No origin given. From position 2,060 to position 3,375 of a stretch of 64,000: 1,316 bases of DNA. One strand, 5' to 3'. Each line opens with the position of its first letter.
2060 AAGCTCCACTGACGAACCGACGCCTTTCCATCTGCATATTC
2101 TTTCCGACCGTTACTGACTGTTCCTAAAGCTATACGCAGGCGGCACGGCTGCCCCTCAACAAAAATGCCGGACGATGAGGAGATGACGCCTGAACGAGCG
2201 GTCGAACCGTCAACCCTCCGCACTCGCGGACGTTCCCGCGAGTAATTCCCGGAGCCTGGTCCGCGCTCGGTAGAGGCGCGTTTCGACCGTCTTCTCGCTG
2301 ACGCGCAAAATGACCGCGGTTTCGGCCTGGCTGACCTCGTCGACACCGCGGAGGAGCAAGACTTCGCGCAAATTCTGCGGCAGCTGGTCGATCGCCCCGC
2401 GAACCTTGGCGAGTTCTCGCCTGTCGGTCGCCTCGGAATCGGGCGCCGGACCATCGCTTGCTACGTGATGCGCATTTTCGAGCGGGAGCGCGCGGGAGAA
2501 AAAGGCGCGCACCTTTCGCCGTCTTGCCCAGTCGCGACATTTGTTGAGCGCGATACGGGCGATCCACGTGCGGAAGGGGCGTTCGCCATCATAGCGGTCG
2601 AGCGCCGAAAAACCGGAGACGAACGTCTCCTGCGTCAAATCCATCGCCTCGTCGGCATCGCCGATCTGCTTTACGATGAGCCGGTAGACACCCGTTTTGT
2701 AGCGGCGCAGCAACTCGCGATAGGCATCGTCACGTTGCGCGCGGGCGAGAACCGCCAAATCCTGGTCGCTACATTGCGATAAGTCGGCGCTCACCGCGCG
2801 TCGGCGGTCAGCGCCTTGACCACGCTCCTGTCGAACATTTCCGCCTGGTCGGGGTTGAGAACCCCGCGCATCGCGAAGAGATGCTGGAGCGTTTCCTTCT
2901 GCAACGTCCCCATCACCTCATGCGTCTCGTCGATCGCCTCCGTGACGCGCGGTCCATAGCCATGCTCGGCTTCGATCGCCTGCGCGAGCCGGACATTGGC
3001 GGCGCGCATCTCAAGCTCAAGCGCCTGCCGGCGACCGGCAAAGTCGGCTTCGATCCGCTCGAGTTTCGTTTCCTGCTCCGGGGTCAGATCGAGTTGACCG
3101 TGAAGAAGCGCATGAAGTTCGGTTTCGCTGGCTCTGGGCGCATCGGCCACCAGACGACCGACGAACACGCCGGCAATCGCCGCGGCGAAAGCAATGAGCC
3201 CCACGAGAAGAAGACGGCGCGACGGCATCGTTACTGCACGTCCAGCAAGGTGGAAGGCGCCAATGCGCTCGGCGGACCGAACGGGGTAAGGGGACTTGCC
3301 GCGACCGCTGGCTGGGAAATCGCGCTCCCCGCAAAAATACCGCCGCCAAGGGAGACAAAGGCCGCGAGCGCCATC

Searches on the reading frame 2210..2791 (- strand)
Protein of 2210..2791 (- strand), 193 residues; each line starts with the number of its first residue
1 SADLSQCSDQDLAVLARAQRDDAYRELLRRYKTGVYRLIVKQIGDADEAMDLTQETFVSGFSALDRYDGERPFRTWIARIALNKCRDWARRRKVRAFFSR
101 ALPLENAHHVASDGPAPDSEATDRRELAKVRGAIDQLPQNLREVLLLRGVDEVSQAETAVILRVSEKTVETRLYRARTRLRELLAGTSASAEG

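Call 12: search_protein_families(library=pfam, proteins=[window:2210-2791:-], max_evalue=0.001)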
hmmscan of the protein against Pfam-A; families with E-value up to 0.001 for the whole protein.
window:2210-2791:- (193 aa): 3 families
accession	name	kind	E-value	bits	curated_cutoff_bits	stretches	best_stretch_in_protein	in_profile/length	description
PF08281.18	Sigma70_r4_2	-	2.7e-15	56.2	25.7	1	129-180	3-54/54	Sigma-70, region 4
PF04542.20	Sigma70_r2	-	4.5e-15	55.7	24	1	27-93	1-69/71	Sigma-70 region 2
PF04545.22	Sigma70_r4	-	8.7e-08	32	24.1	1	133-182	1-50/50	Sigma-70, region 4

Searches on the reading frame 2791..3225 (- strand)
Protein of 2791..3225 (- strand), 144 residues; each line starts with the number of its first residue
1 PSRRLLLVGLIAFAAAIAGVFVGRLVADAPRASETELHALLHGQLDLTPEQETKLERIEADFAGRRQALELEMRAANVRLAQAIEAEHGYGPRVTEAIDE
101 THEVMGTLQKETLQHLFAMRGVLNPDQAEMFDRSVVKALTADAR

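Call 12: search_protein_families(library=pfam, proteins=[window:2791-3225:-], max_evalue=0.001)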
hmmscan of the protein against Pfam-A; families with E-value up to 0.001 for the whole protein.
window:2791-3225:- (144 aa): 2 families
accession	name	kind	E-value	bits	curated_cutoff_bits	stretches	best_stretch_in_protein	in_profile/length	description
PF13801.11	Metal_resist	-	2.1e-18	67.1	29.2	1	11-128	3-123/125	Heavy-metal resistance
PF07813.17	LTXXQ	-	0.00013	23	24.3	1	43-132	11-97/100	LTXXQ motif family protein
